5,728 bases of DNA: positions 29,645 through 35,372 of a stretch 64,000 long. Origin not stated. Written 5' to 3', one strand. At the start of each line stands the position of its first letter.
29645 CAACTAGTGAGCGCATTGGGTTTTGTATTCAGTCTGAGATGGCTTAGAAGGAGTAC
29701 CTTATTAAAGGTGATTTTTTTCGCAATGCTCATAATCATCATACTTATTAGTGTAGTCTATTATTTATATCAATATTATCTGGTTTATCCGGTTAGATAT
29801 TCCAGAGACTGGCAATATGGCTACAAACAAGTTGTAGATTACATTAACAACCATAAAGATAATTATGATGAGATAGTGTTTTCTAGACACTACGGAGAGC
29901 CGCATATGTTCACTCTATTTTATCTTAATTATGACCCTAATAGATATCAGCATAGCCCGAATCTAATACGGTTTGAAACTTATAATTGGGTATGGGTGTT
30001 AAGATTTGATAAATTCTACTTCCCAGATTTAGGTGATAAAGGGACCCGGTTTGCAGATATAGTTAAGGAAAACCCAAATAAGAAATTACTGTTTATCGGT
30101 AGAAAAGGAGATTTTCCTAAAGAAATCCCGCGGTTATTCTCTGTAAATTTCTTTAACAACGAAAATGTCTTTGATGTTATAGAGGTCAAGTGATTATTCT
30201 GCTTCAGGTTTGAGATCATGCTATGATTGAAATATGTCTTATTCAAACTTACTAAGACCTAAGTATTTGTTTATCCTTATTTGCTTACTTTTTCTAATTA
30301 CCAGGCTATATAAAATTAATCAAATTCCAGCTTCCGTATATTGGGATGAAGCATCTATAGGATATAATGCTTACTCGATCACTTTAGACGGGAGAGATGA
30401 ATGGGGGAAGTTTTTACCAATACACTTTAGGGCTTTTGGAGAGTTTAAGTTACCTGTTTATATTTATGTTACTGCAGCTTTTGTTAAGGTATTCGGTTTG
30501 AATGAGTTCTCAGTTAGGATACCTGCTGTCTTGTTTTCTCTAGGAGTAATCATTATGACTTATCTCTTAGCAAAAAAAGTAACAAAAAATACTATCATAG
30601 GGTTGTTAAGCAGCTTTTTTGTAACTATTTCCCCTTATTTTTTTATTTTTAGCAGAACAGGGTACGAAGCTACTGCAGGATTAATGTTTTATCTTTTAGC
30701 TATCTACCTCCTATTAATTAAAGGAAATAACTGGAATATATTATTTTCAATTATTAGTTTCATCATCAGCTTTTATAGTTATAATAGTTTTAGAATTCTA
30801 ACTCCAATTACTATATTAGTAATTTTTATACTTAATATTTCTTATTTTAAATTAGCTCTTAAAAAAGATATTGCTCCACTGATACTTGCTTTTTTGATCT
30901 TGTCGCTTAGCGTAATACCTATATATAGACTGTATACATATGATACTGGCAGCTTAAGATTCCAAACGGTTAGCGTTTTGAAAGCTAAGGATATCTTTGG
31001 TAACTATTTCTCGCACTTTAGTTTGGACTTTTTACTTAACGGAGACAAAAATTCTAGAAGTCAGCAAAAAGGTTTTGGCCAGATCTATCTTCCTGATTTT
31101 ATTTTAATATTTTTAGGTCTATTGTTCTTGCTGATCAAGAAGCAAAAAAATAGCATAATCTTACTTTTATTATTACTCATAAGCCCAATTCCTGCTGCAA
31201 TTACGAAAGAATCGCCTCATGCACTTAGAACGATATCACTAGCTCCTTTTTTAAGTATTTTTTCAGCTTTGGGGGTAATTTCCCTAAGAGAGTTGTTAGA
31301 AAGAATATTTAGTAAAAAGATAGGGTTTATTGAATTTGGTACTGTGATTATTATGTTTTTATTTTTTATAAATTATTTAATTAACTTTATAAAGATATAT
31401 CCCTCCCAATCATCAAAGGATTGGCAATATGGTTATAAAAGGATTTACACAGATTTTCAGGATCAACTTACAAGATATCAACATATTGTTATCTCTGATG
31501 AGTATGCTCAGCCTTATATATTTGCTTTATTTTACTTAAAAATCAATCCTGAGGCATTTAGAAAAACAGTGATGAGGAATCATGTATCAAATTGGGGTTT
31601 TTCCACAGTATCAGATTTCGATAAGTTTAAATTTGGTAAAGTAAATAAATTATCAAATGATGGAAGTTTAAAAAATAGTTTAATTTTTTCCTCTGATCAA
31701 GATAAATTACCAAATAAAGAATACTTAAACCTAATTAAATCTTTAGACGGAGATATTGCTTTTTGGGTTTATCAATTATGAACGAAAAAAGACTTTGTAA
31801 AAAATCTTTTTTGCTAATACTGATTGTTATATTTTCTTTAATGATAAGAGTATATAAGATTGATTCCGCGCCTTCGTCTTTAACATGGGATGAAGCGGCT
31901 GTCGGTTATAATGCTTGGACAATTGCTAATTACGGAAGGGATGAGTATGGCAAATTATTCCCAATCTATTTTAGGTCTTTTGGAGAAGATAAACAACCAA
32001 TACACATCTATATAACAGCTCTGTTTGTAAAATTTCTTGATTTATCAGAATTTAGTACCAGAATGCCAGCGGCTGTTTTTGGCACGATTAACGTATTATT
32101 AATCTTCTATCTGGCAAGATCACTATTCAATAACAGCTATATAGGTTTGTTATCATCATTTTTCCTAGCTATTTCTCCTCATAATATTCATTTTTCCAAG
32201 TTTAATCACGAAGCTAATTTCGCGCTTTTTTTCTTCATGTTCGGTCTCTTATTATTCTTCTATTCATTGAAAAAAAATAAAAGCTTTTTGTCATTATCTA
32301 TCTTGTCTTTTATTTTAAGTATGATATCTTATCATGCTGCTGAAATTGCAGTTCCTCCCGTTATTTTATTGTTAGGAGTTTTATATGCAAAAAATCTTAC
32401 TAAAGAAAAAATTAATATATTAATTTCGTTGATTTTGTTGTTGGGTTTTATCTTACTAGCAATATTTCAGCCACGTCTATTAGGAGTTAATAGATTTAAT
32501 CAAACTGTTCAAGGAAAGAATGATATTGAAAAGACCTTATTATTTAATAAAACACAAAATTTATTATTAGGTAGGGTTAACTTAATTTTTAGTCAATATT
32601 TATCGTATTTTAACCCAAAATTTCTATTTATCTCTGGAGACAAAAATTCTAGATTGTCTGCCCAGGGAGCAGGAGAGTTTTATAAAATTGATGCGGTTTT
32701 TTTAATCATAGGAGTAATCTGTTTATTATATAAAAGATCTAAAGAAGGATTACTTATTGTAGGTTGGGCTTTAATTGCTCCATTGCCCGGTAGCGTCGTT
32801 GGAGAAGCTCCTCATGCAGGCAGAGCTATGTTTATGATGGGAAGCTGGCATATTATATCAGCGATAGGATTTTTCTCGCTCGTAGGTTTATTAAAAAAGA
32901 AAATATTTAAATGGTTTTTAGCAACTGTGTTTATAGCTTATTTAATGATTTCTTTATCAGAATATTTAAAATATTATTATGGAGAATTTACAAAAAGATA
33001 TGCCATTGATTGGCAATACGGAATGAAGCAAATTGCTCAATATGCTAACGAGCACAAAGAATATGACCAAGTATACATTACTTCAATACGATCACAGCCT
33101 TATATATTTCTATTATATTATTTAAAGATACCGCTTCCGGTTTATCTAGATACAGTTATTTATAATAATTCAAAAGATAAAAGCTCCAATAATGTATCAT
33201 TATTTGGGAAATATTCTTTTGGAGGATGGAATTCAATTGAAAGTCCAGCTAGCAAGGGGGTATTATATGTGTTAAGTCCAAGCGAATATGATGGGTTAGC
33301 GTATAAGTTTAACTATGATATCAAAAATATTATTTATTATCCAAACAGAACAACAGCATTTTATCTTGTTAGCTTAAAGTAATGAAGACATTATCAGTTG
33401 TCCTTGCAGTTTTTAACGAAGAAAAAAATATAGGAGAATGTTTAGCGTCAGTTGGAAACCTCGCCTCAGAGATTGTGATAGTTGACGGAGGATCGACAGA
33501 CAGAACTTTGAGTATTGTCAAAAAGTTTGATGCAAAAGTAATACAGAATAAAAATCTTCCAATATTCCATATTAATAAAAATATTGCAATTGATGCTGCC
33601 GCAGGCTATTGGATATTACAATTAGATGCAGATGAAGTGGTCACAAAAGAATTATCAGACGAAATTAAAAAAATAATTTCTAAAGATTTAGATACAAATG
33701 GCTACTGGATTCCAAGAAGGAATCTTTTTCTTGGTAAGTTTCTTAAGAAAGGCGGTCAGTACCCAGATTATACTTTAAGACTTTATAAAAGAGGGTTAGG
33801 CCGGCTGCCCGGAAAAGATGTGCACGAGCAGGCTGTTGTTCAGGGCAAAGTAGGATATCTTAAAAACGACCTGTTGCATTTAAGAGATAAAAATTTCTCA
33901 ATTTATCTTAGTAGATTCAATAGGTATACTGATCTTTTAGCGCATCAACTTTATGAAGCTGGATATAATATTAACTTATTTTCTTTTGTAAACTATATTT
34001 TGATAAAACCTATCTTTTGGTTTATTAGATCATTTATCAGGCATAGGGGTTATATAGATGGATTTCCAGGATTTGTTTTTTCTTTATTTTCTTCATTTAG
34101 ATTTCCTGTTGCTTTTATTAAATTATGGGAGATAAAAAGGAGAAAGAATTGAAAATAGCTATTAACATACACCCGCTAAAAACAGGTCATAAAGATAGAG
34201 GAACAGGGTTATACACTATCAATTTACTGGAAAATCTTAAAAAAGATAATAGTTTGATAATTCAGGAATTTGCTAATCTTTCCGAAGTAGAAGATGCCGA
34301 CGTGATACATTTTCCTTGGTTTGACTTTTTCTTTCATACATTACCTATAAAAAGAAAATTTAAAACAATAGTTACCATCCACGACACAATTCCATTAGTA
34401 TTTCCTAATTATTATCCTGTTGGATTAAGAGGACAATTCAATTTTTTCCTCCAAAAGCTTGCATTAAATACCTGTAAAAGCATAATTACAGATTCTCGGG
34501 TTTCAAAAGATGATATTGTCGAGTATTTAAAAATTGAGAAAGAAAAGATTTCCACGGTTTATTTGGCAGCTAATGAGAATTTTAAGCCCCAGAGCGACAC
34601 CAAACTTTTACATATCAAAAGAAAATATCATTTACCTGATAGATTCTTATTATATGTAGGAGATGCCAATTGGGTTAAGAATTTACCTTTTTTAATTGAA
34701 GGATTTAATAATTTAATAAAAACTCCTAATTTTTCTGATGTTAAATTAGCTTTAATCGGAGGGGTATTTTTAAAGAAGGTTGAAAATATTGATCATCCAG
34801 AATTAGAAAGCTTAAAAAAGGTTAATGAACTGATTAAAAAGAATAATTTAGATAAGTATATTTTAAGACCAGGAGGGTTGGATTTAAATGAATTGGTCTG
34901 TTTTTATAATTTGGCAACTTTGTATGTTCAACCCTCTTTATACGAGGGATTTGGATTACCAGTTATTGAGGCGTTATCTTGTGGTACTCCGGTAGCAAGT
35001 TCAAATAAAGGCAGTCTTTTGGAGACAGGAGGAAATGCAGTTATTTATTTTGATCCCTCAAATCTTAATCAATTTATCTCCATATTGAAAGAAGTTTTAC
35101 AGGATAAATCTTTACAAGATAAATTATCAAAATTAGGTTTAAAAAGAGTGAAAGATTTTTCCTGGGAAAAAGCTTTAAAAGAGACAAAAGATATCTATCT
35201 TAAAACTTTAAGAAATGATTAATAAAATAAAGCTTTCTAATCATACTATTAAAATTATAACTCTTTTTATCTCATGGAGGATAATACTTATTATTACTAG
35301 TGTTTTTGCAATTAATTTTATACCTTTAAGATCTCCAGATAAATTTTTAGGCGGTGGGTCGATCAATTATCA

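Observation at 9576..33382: Eight diverged GT39/ArnT-like paralogs in three tandem blocks share a strict first-loop motif and a family-specific C-terminal domain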

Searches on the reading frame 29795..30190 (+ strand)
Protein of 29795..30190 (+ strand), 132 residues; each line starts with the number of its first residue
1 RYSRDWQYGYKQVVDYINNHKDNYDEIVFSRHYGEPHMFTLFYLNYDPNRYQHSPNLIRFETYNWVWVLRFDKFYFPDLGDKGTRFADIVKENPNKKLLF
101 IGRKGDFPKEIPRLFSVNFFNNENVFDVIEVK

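Call 46: predict_structure(alignment_id=A3)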
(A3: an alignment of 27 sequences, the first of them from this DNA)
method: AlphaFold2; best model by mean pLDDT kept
length: 132 residues; sequences in the alignment: 27
mean_pLDDT: 92.9   pTM: 0.87
mean pLDDT of the five models: 92.9, 91.9, 91.6, 91.3, 91.2
residues with pLDDT >= 90: 106; 70-90: 22; 50-70: 4; < 50: 0
segments of 3 or more residues with pLDDT < 50: none
pLDDT, mean of each block of 10 residues (from residue 1): 74 97 98 92 96 95 89 95 93 97 94 94 94 95
secondary structure, 60 per line:
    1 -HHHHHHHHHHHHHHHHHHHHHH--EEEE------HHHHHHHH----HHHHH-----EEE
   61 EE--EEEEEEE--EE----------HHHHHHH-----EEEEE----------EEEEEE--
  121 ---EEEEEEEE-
elements in order: H2-23 E26-29 H36-43 H48-52 E58-62 E65-71 H86-92 E98-102 E113-118 E124-131

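Call 82: search_solved_structures(query=A3, max_evalue=10, show_alignments=5)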
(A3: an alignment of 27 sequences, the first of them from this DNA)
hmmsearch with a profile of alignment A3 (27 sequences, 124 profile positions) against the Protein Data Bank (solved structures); distinct sequences matched with E-value up to 10: 5.
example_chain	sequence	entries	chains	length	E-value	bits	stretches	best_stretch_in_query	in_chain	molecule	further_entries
6el2_A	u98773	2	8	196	0.098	15.8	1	9-45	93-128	Transcriptional regulator TetR family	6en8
2mib_A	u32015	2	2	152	0.32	14.1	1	45-97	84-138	INTERLEUKIN-1 BETA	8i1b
5y5a_A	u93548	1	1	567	0.71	13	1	55-115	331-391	KLLA0F20702p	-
1dnl_A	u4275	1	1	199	1.4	12.1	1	12-53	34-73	PYRIDOXINE 5'-PHOSPHATE OXIDASE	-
1g76_A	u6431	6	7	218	1.6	11.9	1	12-52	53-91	PYRIDOXINE 5`-PHOSPHATE OXIDASE | PYRIDOXINE 5'-PHOSPHATE OXIDASE | Pyridoxamine 5'-phosphate oxidase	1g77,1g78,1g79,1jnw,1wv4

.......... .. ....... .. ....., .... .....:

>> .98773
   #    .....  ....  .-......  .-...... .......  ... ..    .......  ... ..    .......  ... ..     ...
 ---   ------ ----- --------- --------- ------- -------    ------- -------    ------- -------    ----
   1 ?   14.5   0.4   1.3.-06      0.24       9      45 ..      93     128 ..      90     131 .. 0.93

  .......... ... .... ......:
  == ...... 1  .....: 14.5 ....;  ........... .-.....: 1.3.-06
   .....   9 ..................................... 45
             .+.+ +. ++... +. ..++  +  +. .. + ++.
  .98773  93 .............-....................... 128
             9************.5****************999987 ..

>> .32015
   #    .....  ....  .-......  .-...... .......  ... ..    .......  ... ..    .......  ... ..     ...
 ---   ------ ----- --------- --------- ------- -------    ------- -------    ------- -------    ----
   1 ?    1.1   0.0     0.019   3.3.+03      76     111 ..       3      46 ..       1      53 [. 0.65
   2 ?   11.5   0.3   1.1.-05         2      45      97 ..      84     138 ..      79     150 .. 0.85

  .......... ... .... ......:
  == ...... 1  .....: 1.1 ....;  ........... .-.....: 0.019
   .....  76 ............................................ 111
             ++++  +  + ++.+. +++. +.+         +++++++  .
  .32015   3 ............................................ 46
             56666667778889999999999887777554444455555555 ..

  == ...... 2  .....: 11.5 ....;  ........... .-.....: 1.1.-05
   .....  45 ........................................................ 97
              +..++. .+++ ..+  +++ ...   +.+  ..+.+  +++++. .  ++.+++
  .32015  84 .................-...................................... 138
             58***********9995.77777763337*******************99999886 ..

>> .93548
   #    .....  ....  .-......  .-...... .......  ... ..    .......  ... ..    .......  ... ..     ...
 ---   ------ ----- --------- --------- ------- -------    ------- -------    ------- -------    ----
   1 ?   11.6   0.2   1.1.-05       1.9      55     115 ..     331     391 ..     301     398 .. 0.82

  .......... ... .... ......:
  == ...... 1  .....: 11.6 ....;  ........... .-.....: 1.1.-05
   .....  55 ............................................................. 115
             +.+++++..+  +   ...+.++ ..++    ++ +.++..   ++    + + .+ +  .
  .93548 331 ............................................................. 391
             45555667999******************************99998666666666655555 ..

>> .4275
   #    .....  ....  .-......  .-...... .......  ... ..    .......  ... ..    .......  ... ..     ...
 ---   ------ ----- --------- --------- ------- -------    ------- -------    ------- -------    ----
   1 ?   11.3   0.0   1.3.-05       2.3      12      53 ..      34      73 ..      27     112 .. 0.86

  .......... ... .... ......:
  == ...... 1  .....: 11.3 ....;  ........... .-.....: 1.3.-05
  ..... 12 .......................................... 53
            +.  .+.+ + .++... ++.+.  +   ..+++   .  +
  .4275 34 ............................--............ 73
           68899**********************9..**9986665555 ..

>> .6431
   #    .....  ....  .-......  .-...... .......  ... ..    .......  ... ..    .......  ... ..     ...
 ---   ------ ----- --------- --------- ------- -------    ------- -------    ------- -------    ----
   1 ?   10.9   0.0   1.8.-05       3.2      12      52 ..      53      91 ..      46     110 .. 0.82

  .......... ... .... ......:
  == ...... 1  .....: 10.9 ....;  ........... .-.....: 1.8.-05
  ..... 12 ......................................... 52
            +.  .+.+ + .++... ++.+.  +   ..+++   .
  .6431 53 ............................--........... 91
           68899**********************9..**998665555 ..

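Call 84: fold_search(model_id=the predicted structure, library=pdb)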
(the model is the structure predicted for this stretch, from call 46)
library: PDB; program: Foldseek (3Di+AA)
matches with E <= 10: 256; with E <= 0.001: 0
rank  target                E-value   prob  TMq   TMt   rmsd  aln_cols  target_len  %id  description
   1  4fym_A                2.1e-01  0.21  0.31  0.21  10.9       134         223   14  Crystal structure of Plasmodium falciparum orotate phosphoribosyltransferase (released 2013-08-07)
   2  4fym_B                2.5e-01  0.23  0.33  0.23   9.7       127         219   15  Crystal structure of Plasmodium falciparum orotate phosphoribosyltransferase (released 2013-08-07)
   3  4fym_C                2.8e-01  0.21  0.33  0.23   9.8       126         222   15  Crystal structure of Plasmodium falciparum orotate phosphoribosyltransferase (released 2013-08-07)
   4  4jit_A                3.4e-01  0.30  0.34  0.31   7.9       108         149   14  Crystal Structure of E. coli XGPRT in complex with (S)-3-(Guanin-9-yl)pyrrolidin-N-ylacetylphosphonic acid (released 2014-12-24)
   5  8jsv_A                4.2e-01  0.08  0.26  0.20   8.3       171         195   10  Dihydrofolate reductase-like enzyme from Leptospira interrogans (selenomethionine derivative) (released 2024-06-26)
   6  7cbf_B                4.4e-01  0.20  0.32  0.14   9.4       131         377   11  Crystal structure of benzophenone synthase from Garcinia mangostana L. pericarps reveals basis for substrate specifici (released 2020-12-09)
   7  9l6j                  5.4e-01  0.10  0.21  0.18   8.2       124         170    9  Structural studies on the conformation changes induced by ligand binding in an Adenine phosphoribosyltransferase (FnAPRT (released 2025-12-24)
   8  2xbu_A                6.1e-01  0.12  0.22  0.16  10.7        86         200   15  Saccharomyces cerevisiae hypoxanthine-guanine phosphoribosyltransferase in complex with GMP (monoclinic crystal form) (released 2011-05-04)
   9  4jit_D                7.4e-01  0.21  0.34  0.32   6.5        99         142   15  Crystal Structure of E. coli XGPRT in complex with (S)-3-(Guanin-9-yl)pyrrolidin-N-ylacetylphosphonic acid (released 2014-12-24)
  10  6bo7_E                1.2e+00  0.10  0.25  0.17   9.6        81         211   15  Crystal structure of Plasmodium vivax hypoxanthine guanine phosphoribosyltransferase in complex with [3R,4R]-4-guanin- (released 2017-12-13)
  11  9wzs_A                1.2e+00  0.04  0.15  0.02  14.2        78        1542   10  Cryo-EM structure of Fks2 in complex with enfumafungin (released 2026-02-18)
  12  3lma_D                1.2e+00  0.20  0.43  0.21   7.3       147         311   11  Crystal structure of the stage V sporulation protein AD (SpoVAD) from Bacillus licheniformis. Northeast Structural Gen (released 2010-02-09)
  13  4fym_H                1.2e+00  0.11  0.31  0.22   7.6       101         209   14  Crystal structure of Plasmodium falciparum orotate phosphoribosyltransferase (released 2013-08-07)
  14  3lma_B                1.2e+00  0.11  0.34  0.18   7.8       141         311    8  Crystal structure of the stage V sporulation protein AD (SpoVAD) from Bacillus licheniformis. Northeast Structural Gen (released 2010-02-09)
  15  2rfl_C                1.3e+00  0.18  0.34  0.30   6.6        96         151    6  Crystal structure of the putative phosphohistidine phosphatase SixA from Agrobacterium tumefaciens (released 2007-10-23)
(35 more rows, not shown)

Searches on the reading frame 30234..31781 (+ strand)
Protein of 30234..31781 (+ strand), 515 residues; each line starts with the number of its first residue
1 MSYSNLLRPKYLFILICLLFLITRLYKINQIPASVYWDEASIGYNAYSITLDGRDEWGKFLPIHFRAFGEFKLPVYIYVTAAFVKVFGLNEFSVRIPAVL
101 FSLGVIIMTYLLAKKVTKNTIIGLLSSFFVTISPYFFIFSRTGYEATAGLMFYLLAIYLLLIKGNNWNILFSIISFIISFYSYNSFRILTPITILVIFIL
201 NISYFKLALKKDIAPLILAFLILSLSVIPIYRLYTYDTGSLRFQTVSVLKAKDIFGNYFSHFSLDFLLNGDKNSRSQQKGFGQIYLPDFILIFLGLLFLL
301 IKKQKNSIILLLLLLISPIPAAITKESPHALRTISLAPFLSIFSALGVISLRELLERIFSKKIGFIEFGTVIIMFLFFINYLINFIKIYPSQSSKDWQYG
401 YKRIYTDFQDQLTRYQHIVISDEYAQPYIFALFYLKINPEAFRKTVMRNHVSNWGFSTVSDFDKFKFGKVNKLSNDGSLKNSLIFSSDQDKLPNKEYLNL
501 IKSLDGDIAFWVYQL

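Call 5: search_protein_families(library=pfam, proteins=[window:30234-31781:+], max_evalue=0.01)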
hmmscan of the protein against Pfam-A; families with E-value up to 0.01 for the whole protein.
window:30234-31781:+ (515 aa): 2 families
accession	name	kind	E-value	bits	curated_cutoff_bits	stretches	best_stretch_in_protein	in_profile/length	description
PF13231.12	PMT_2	-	2.4e-09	38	26.1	1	74-224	4-152/160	Dolichyl-phosphate-mannose-protein mannosyltransferase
PF02366.24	PMT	-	1.2e-06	28.7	22.7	1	16-231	3-231/245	Dolichyl-phosphate-mannose-protein mannosyltransferase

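Call 9: search_protein_families(library=ncbifam, proteins=[window:30234-31781:+], max_evalue=0.01)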
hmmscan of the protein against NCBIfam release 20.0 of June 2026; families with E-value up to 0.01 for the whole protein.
window:30234-31781:+ (515 aa): 1 family
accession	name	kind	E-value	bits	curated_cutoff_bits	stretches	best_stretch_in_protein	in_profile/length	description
TIGR03663.1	TIGR03663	subfamily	5.3e-07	29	126.25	1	12-174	3-151/435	flippase activity-associated protein Agl23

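Call 11: find_encoding_contigs(protein=window:30234-31781:+, flank=1000, max_places=4)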
Protein window:30234-31781:+ (515 aa): no gene with exactly this product is on record in the collection.

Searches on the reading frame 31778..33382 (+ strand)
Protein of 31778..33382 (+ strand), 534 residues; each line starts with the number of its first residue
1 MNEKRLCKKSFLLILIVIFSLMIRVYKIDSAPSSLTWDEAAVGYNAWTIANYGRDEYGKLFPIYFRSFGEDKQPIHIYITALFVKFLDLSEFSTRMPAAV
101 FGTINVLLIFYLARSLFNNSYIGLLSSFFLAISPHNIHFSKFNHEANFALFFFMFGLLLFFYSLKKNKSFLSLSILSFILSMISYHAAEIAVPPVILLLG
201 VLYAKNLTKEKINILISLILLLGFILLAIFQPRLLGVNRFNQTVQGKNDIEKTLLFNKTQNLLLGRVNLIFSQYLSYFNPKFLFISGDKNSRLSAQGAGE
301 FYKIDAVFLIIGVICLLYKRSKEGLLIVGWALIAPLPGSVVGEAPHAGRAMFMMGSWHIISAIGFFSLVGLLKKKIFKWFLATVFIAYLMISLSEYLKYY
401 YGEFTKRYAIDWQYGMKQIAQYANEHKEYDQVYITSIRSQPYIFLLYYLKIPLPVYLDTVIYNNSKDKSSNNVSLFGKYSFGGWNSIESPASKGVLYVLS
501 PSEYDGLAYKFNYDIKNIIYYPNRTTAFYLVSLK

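Call 5: search_protein_families(library=pfam, proteins=[window:31778-33382:+], max_evalue=0.01)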
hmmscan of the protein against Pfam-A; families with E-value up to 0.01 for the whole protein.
window:31778-33382:+ (534 aa): 2 families
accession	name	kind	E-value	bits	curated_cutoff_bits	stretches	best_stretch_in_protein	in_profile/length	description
PF13231.12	PMT_2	-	2e-11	44.8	26.1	1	71-225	1-155/160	Dolichyl-phosphate-mannose-protein mannosyltransferase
PF02366.24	PMT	-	5e-05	23.4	22.7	1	15-183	2-173/245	Dolichyl-phosphate-mannose-protein mannosyltransferase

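Call 9: search_protein_families(library=ncbifam, proteins=[window:31778-33382:+], max_evalue=0.01)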
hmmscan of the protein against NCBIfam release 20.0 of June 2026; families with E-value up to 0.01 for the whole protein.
window:31778-33382:+ (534 aa): 1 family
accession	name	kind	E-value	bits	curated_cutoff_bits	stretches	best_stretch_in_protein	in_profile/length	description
TIGR03663.1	TIGR03663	subfamily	6.8e-13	48.4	126.25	1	12-201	3-176/435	flippase activity-associated protein Agl23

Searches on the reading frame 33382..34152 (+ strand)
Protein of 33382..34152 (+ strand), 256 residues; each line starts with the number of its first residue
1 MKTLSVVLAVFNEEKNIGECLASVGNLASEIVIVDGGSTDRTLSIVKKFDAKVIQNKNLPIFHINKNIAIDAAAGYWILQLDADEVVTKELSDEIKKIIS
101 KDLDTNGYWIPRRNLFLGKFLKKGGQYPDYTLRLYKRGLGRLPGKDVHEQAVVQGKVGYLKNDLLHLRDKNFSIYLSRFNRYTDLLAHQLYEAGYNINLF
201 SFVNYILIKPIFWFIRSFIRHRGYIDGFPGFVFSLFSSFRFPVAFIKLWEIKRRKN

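Call 8: search_protein_families(library=pfam, proteins=[window:33382-34152:+], max_evalue=0.01)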
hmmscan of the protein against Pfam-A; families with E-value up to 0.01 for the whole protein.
window:33382-34152:+ (256 aa): 3 families
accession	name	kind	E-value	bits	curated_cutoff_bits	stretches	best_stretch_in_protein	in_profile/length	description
PF00535.33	Glycos_transf_2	-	3.3e-20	73.1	23.3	1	5-119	1-124/168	Glycosyl transferase family 2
PF13704.12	Glyco_tranf_2_4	-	1.8e-05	25.5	27.5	1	12-92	2-89/98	Glycosyl transferase family 2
PF10111.15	Glyco_tranf_2_2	-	0.0052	16.7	27.3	1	5-105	1-113/276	Glycosyltransferase like family 2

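Call 50: search_protein_families(library=ncbifam, proteins=[window:33382-34152:+], max_evalue=0.00001)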
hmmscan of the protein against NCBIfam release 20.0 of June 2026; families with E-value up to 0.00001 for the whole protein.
window:33382-34152:+ (256 aa): 4 families
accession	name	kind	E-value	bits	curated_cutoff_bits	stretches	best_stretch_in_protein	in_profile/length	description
TIGR04283.1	glyco_like_mftF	equivalog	6e-14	52.2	182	1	4-106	1-104/221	TIGR04283 family arsenosugar biosynthesis glycosyltransferase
TIGR04195.1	S_glycosyl_SunS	equivalog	7.1e-12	44.9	350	1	5-98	60-154/421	SunS family peptide S-glycosyltransferase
NF007482.0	PRK10073.1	equivalog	1e-10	41.2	423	1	2-104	6-116/334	glycosyltransferase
NF010496.0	PRK13915.1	equivalog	9e-07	28.3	262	1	2-58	31-93/307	glucosyl-3-phosphoglycerate synthase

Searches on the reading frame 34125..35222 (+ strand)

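Call 8: search_protein_families(library=pfam, proteins=[window:34125-35222:+], max_evalue=0.01)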
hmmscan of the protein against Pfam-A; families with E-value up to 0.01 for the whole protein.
window:34125-35222:+ (365 aa): 5 families
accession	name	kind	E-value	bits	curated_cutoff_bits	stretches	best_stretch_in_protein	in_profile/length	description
PF00534.26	Glycos_transf_1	-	7.3e-24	84.7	26.4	1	171-338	14-169/172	Glycosyl transferases group 1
PF13692.12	Glyco_trans_1_4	-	1.5e-17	64.6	27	1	175-327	4-142/142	Glycosyl transferases group 1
PF13439.12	Glyco_transf_4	-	8e-09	36.2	28.5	1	51-146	66-163/170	Glycosyltransferase Family 4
PF20706.3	GT4-conflict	-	2.9e-05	23.7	26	1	253-294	271-312/385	Family 4 Glycosyltransferase in conflict systems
PF13524.12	Glyco_trans_1_2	-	0.0033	17.8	25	1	268-349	51-137/144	Glycosyl transferase-like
